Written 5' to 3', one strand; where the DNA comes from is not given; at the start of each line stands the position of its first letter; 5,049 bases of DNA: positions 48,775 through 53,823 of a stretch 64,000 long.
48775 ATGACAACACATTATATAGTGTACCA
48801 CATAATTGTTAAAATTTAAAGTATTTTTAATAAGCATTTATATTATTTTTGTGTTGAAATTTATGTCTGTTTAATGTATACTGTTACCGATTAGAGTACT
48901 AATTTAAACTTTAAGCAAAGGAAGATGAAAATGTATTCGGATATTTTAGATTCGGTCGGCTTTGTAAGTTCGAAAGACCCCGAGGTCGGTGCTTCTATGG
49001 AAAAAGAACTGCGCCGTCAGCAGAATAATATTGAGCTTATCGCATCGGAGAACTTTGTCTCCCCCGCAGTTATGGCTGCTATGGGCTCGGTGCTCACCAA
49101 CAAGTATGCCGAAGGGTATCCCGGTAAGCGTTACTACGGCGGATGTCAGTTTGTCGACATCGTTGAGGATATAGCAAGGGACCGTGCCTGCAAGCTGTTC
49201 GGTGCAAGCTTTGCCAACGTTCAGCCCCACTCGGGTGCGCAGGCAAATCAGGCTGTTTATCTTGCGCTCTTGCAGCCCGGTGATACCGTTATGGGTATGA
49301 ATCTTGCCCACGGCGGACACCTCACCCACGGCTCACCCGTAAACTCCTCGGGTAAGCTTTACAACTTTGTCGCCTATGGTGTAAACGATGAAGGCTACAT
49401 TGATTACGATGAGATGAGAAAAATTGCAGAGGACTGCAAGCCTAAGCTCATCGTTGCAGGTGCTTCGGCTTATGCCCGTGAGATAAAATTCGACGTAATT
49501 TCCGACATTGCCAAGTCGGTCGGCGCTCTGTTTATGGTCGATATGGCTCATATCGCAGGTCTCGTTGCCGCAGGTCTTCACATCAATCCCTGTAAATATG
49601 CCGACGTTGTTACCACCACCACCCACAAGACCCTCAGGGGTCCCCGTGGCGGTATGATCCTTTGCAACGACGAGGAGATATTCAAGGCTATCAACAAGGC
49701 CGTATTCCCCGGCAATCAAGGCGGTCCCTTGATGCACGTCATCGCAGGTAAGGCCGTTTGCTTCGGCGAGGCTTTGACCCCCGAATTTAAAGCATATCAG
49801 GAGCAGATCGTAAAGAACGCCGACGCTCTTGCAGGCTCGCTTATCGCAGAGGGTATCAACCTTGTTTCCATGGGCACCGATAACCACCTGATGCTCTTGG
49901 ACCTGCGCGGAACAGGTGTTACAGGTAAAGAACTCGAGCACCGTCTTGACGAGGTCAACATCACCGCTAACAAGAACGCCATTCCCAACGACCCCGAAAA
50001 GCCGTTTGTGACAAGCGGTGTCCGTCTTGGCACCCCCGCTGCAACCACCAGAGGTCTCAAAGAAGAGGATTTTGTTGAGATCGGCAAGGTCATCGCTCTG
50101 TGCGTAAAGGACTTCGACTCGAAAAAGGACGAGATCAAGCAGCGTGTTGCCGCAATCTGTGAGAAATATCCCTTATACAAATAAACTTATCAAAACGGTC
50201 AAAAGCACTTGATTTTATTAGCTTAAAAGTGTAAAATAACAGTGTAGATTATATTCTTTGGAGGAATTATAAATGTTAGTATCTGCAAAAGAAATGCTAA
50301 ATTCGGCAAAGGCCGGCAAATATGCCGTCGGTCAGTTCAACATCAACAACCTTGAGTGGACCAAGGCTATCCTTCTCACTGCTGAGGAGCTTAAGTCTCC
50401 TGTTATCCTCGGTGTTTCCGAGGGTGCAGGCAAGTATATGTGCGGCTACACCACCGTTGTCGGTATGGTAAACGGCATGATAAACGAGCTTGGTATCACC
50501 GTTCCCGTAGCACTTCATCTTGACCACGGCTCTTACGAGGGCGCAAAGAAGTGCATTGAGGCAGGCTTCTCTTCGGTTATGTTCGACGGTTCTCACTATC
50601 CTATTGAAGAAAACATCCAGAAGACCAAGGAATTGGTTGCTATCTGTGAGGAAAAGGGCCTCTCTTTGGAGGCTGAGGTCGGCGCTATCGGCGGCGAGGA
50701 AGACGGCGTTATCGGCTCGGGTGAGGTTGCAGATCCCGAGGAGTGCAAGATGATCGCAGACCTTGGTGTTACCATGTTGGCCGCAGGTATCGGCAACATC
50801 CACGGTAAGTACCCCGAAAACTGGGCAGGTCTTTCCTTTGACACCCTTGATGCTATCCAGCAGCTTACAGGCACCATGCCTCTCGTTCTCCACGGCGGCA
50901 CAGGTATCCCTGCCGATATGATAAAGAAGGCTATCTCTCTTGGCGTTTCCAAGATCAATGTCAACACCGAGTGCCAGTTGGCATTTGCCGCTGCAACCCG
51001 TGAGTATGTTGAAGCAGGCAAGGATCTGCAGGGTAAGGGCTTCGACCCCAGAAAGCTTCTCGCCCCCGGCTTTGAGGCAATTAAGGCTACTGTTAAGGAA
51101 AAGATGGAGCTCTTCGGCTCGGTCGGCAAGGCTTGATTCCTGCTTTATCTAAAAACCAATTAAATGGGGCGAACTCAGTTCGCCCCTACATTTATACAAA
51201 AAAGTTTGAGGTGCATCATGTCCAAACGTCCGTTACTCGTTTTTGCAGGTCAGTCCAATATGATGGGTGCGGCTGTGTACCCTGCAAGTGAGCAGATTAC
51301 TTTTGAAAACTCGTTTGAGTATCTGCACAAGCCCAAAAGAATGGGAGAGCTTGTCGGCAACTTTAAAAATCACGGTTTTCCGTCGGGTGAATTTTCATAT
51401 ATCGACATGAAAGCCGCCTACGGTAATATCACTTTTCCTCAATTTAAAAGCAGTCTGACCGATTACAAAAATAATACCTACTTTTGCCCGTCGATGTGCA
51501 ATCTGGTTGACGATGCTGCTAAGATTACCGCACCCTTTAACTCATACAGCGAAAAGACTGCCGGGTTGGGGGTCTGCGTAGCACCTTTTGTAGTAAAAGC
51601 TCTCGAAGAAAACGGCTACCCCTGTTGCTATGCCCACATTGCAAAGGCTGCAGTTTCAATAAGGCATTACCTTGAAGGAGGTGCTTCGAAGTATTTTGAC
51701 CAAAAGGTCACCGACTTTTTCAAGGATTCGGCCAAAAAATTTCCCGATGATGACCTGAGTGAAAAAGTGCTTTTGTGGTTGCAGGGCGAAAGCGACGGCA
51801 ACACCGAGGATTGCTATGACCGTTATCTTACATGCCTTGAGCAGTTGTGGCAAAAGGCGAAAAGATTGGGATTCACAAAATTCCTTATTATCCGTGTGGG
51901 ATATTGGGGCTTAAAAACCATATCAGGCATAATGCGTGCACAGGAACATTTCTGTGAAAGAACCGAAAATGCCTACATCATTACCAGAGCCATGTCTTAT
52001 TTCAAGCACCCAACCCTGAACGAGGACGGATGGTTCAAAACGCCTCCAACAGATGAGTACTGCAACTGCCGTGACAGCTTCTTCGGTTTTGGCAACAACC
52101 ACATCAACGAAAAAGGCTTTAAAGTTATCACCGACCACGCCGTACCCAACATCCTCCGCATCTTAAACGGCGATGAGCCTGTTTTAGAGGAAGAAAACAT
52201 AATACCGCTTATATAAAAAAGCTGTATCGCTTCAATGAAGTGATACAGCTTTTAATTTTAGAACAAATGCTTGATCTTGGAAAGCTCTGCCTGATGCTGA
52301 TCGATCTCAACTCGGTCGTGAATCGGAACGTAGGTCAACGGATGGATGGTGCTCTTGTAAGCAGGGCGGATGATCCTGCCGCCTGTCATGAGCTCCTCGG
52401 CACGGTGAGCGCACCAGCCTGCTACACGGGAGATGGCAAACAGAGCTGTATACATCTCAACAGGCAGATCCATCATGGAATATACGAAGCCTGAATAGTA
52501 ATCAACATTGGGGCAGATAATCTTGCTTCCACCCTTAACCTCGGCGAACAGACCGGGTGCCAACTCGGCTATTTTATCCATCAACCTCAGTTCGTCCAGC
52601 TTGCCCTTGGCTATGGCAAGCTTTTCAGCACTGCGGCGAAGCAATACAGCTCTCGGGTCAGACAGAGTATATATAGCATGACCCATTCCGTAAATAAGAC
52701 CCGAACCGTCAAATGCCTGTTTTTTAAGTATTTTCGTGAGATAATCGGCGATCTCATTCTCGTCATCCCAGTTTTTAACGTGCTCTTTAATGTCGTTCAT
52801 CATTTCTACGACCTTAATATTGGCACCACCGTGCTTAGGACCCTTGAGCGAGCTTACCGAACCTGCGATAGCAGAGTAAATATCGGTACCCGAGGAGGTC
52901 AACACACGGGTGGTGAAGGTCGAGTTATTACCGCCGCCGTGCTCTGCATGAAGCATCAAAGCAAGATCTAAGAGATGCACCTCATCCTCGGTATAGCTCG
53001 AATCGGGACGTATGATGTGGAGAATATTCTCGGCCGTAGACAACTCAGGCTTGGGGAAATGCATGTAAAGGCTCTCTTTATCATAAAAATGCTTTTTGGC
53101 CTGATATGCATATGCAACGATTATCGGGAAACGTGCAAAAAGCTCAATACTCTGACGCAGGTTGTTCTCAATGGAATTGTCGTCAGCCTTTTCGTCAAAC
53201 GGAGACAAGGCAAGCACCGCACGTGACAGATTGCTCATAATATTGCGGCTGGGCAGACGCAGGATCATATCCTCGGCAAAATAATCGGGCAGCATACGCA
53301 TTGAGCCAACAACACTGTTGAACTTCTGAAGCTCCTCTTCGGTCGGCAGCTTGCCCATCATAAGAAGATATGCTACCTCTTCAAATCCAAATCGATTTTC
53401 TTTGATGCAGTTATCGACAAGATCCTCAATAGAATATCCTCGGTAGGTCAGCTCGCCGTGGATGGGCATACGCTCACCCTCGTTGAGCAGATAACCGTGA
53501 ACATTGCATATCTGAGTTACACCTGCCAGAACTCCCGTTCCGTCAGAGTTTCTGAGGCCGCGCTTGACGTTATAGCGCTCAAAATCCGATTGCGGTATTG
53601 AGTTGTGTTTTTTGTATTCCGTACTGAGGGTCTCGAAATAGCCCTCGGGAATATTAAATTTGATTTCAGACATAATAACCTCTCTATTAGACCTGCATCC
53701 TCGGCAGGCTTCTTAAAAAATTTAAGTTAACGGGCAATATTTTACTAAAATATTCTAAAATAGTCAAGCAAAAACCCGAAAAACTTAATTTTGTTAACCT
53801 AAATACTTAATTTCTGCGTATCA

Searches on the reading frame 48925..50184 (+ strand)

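Call 90: search_protein_families(library=pfam, proteins=[window:48925-50184:+], max_evalue=0.00001)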
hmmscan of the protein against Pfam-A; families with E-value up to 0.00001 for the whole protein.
window:48925-50184:+ (419 aa): 3 families
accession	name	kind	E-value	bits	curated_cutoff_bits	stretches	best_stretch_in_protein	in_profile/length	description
PF00464.25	SHMT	-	2.3e-169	563.7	27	1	15-390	2-399/399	Serine hydroxymethyltransferase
PF01212.27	Beta_elim_lyase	-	3e-08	33.8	27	1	85-349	38-273/288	Beta-eliminating lyase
PF00155.27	Aminotran_1_2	-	2.6e-07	30.6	19.7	1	85-315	48-299/361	Aminotransferase class I and II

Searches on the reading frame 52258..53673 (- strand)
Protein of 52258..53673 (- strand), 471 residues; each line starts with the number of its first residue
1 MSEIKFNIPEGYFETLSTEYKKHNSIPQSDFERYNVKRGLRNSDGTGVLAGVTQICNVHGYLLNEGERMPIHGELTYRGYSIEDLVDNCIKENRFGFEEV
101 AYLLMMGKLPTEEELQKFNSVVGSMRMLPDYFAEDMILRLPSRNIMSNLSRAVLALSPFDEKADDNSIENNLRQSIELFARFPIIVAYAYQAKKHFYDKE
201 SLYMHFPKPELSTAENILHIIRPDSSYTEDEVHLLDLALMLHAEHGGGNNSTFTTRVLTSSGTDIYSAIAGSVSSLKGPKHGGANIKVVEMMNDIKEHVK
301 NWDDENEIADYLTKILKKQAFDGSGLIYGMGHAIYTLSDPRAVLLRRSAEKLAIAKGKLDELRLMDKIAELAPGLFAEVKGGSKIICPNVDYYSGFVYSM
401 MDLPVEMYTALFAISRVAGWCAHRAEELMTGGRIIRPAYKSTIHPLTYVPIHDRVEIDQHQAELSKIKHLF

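Call 90: search_protein_families(library=pfam, proteins=[window:52258-53673:-], max_evalue=0.00001)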
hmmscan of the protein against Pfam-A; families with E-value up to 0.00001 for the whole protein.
window:52258-53673:- (471 aa): 1 family
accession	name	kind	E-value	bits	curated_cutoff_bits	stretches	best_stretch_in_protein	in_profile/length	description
PF00285.26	Citrate_synt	-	3.7e-117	391.8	27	1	46-438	3-357/357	Citrate synthase, C-terminal domain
